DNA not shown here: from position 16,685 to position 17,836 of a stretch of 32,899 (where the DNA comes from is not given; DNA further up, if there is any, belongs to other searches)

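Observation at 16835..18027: Second, diverged copy of the two-gene module (copy B), leading an aldolase/aldo-keto-reductase operon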

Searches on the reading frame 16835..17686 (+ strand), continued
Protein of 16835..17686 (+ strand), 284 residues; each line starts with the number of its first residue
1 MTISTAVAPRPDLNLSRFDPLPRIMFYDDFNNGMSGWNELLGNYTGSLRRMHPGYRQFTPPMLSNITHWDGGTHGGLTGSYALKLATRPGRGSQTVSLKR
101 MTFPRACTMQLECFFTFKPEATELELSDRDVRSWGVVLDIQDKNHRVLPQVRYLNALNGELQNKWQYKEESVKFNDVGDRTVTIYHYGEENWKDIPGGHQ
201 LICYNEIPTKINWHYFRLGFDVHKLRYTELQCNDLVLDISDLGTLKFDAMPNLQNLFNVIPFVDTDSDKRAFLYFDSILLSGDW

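Call 75: search_protein_families(library=pfam, proteins=[L082:4880-6250:-, L082:6031-7170:+, L082:7524-8891:+, L082:10223-11317:-, L082:9995-11293:+, L082:11570-14596:+, L082:3454-4365:-, L051:7633-9156:+], max_evalue=0.0001)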
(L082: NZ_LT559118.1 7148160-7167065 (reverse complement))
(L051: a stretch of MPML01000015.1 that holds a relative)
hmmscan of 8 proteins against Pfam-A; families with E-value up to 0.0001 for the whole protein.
L082:4880-6250:- (456 aa): 1 family
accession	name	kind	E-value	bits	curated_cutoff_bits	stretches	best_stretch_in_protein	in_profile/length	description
PF00144.29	Beta-lactamase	-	5.2e-62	210.4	27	1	124-441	5-312/329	Beta-lactamase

L082:6031-7170:+ (380 aa): 0 families

L082:7524-8891:+ (456 aa): 0 families

L082:10223-11317:- (364 aa): 0 families

L082:9995-11293:+ (433 aa): 4 families
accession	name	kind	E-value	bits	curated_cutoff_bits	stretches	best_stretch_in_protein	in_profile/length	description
PF13377.12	Peripla_BP_3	-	2.6e-33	115.9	26.5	1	264-432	3-166/167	Periplasmic binding protein-like domain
PF00532.27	Peripla_BP_1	-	2.6e-24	86.6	22.2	1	154-419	2-270/281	Periplasmic binding proteins and sugar binding domain of LacI family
PF13407.12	Peripla_BP_4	-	5.4e-17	62.6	35.1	1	156-380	1-220/258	Periplasmic binding protein domain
PF00356.27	LacI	-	1.1e-12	47.9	27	1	97-142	1-46/46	Bacterial regulatory proteins, lacI family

L082:11570-14596:+ (1009 aa): 1 family
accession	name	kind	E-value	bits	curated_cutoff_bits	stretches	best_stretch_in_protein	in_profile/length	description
PF01757.29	Acyl_transf_3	-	2.4e-23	83.2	31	1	640-983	2-318/326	Acyltransferase domain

L082:3454-4365:- (304 aa): 3 families
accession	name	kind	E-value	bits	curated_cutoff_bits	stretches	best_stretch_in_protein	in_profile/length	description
PF12697.13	Abhydrolase_6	-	9.1e-21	76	26.3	1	36-293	1-215/217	Alpha/beta hydrolase family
PF00561.26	Abhydrolase_1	-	2.6e-12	47.4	25.8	1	35-118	2-92/245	alpha/beta hydrolase fold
PF12146.15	Hydrolase_4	-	4.1e-11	43.1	27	1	34-137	5-116/239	Serine aminopeptidase, S33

L051:7633-9156:+ (508 aa): 0 families

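Call 78: search_protein_families(library=pfam, proteins=[L029:14143-16935:+, L029:16935-17705:+, L029:18421-19695:+, L029:4878-6239:-, L066:11275-13296:+, L066:13364-14563:+, L066:14724-15809:-, L066:15925-17145:-, L029:11975-13237:+, L029:2255-3085:-], max_evalue=0.0001)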
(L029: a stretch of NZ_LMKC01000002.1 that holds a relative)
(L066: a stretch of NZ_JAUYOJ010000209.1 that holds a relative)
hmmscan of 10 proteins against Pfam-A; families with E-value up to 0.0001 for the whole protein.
L029:14143-16935:+ (931 aa): 3 families
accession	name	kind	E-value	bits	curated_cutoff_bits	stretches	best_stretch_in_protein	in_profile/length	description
PF00593.30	TonB_dep_Rec_b-barrel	-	7.6e-35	122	27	1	488-897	52-436/436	TonB dependent receptor-like, beta-barrel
PF14905.12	OMP_b-brl_3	-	1.2e-18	67.9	27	1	591-783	106-281/408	Outer membrane protein beta-barrel family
PF07715.20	Plug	-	1.2e-12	48.7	23.9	1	114-224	3-106/107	TonB-dependent Receptor Plug Domain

L029:16935-17705:+ (257 aa): 2 families
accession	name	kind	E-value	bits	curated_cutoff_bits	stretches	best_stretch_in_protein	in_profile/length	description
PF08975.16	2H-phosphodiest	-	6.1e-34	117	21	1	36-149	1-109/116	Domain of unknown function (DUF1868)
PF13563.12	2_5_RNA_ligase2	-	0.0001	22.8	27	0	156-205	70-117/152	2'-5' RNA ligase superfamily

L029:18421-19695:+ (425 aa): 2 families
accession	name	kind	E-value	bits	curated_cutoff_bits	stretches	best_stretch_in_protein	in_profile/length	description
PF13347.12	MFS_2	-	9.5e-19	67.7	27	1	26-415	1-417/427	MFS/sugar transport protein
PF07690.21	MFS_1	-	1.3e-05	24.8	33.4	1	156-377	118-343/347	Major Facilitator Superfamily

L029:4878-6239:- (454 aa): 2 families
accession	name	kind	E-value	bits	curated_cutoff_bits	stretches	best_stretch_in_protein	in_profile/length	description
PF03786.19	UxuA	-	3.2e-109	365.4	23.7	1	63-443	1-350/352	D-mannonate dehydratase (UxuA)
PF01261.30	AP_endonuc_2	-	2.9e-08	34.1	31.1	1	269-388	99-213/249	Xylose isomerase-like TIM barrel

L066:11275-13296:+ (674 aa): 2 families
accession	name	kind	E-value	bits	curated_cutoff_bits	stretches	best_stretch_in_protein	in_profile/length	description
PF07690.21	MFS_1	-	4.2e-50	171.1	33.4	2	278-571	1-290/347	Major Facilitator Superfamily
PF03137.26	OATP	-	1.5e-07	30.5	25.8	0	470-565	283-378/545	Organic Anion Transporter Polypeptide (OATP) family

L066:13364-14563:+ (400 aa): 2 families
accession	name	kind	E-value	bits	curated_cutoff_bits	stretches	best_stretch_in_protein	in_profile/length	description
PF13546.12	DDE_5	-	1.1e-43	150.1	27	1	25-235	3-216/272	DDE superfamily endonuclease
PF01609.27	DDE_Tnp_1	-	6e-06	26.6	23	1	185-370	66-197/200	Transposase DDE domain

L066:14724-15809:- (362 aa): 2 families
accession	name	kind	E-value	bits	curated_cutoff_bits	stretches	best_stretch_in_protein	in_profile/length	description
PF00589.27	Phage_integrase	-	2.6e-12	47.3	27.1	1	185-321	25-158/172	Phage integrase family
PF22022.2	Phage_int_M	-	9.8e-08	32.6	27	1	68-132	30-94/96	Phage integrase central domain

L066:15925-17145:- (407 aa): 3 families
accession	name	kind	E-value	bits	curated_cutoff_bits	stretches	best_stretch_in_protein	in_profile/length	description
PF02770.24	Acyl-CoA_dh_M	-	4.4e-19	68.9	33.3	1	127-214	1-91/97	Acyl-CoA dehydrogenase, middle domain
PF02771.21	Acyl-CoA_dh_N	-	1.9e-18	67.3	22.9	1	7-122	2-112/113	Acyl-CoA dehydrogenase, N-terminal domain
PF00441.29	Acyl-CoA_dh_1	-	2e-15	57.7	22.4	1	237-404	1-149/150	Acyl-CoA dehydrogenase, C-terminal domain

L029:11975-13237:+ (421 aa): 2 families
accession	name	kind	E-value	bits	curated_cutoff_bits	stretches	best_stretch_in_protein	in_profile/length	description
PF07690.21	MFS_1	-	3.8e-56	190.9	33.4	2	22-376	1-347/347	Major Facilitator Superfamily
PF03137.26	OATP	-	1.7e-09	37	25.8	0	27-99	11-83/545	Organic Anion Transporter Polypeptide (OATP) family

L029:2255-3085:- (277 aa): 1 family
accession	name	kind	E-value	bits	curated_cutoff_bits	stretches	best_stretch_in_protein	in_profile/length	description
PF02592.20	Vut_1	-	4.9e-55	186.5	27.2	1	89-248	2-152/152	Putative vitamin uptake transporter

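Call 82: search_protein_families(library=pfam, proteins=[L004:11183-12190:+, L004:15048-16271:+, L005:15769-16644:-, L006:2913-4253:+, L006:15442-16158:-, L006:19456-20565:+, L002:2036-2785:+, L002:15030-18209:-, L003:900-1829:-], max_evalue=0.0001)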
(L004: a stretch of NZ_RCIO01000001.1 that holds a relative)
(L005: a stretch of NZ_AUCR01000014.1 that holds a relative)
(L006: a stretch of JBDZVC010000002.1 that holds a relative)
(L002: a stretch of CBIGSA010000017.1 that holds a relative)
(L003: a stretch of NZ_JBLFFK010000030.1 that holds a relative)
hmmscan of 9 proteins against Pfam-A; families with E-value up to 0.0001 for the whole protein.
L004:11183-12190:+ (336 aa): 3 families
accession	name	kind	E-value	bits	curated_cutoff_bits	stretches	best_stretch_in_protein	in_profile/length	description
PF08240.17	ADH_N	-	3.4e-24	85.5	23.5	1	23-130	1-102/104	Alcohol dehydrogenase GroES-like domain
PF00107.32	ADH_zinc_N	-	1.8e-13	51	31.8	1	169-294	1-127/129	Zinc-binding dehydrogenase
PF16912.11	Glu_dehyd_C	-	8.2e-05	22.6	34.9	0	155-334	27-210/211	Glucose dehydrogenase C-terminus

L004:15048-16271:+ (408 aa): 2 families
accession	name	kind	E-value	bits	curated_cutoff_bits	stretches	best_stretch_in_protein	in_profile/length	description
PF07969.17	Amidohydro_3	-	2.7e-26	93.5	29.7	1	54-401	2-472/472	Amidohydrolase family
PF01979.26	Amidohydro_1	-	2.4e-08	34.1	25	1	62-398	2-343/345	Amidohydrolase family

L005:15769-16644:- (292 aa): 8 families
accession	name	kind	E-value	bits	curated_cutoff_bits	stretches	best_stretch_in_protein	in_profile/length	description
PF12146.15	Hydrolase_4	-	3.5e-12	46.6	27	1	62-173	6-113/239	Serine aminopeptidase, S33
PF00561.26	Abhydrolase_1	-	1.8e-10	41.4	25.8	1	62-172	2-103/245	alpha/beta hydrolase fold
PF02129.25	Peptidase_S15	-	7.8e-10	39.3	23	1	45-173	3-132/262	X-Pro dipeptidyl-peptidase (S15 family)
PF00326.27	Peptidase_S9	-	1.2e-09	38.4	22.6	1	87-267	10-189/213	Prolyl oligopeptidase family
PF12697.13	Abhydrolase_6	-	4.2e-08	34.5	26.3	1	63-211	1-135/217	Alpha/beta hydrolase family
PF05448.18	AXE1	-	1.4e-07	31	21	1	121-264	160-302/321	Acetyl xylan esterase (AXE1)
PF01738.24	DLH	-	1.3e-05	25.4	21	0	54-268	8-189/217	Dienelactone hydrolase family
PF08840.17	BAAT_C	-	9.8e-05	22.9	20.9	0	125-242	10-132/210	BAAT / Acyl-CoA thioester hydrolase C terminal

L006:2913-4253:+ (447 aa): 4 families
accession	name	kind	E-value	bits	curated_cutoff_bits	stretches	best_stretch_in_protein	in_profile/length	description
PF13437.12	HlyD_3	-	1.7e-17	64.5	22.2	1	299-400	2-97/106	HlyD family secretion protein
PF16576.10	HlyD_D23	-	8.4e-07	28.9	30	0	286-379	98-186/214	Barrel-sandwich domain of CusB or HlyD membrane-fusion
PF00364.28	Biotin_lipoyl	-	2.2e-06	27.8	22.1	0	69-98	44-73/73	Biotin-requiring enzyme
PF13533.13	Biotin_lipoyl_2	-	4.5e-06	26.8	29.8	1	76-99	9-32/32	Biotin-lipoyl like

L006:15442-16158:- (239 aa): 3 families
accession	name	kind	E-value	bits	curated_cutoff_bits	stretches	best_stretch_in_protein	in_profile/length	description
PF00702.32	Hydrolase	-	7.4e-25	88.9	26.4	1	19-193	1-191/191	haloacid dehalogenase-like hydrolase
PF13419.12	HAD_2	-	3.6e-21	76.5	23.8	1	22-198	1-177/178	Haloacid dehalogenase-like hydrolase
PF13242.12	Hydrolase_like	-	1e-08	35.4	22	1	155-228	3-75/75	HAD-hyrolase-like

L006:19456-20565:+ (370 aa): 4 families
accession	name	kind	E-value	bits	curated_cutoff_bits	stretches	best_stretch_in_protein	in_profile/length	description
PF13377.12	Peripla_BP_3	-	2.2e-30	106.3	26.5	1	196-368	2-167/167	Periplasmic binding protein-like domain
PF00532.27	Peripla_BP_1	-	1.5e-18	67.8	22.2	1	87-350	2-267/281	Periplasmic binding proteins and sugar binding domain of LacI family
PF13407.12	Peripla_BP_4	-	2.3e-14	54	35.1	1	89-314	1-220/258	Periplasmic binding protein domain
PF00356.27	LacI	-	2.4e-13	50.1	27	1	30-75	1-46/46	Bacterial regulatory proteins, lacI family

L002:2036-2785:+ (250 aa): 0 families

L002:15030-18209:- (1060 aa): 6 families
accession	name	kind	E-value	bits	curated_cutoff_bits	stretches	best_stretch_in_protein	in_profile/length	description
PF11867.13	T1RH-like_C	-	8.6e-121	403.8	26.8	1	717-1055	2-327/329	Type I restriction enzyme HindI endonuclease subunit-like, C-terminal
PF18766.7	SWI2_SNF2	-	4e-81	272.3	26.7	1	284-532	1-220/221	SWI2/SNF2 ATPase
PF04313.20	HSDR_N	-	1.5e-47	162.4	25.1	1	18-226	2-198/198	Type I restriction enzyme R protein N terminus (HSDR_N)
PF22679.2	T1R_D3-like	-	3.4e-22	80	27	1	634-700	88-156/158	Type I restriction enzyme subunit R domain 3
PF04851.21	ResIII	-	8.3e-19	68.5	22.5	1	291-465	10-163/164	Type III restriction enzyme, res subunit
PF00270.35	DEAD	-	3.2e-06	27.4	26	1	315-465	23-161/167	DEAD/DEAH box helicase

L003:900-1829:- (310 aa): 3 families
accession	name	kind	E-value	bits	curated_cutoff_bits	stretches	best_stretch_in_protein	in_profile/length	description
PF05368.20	NmrA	-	3.2e-47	162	27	1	8-245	6-250/298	NmrA-like family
PF13460.12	NAD_binding_10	-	4.4e-24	85.8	27.2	1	11-198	1-181/184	NAD(P)H-binding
PF01370.27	Epimerase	-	8e-10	39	20.9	1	7-124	1-122/240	NAD dependent epimerase/dehydratase family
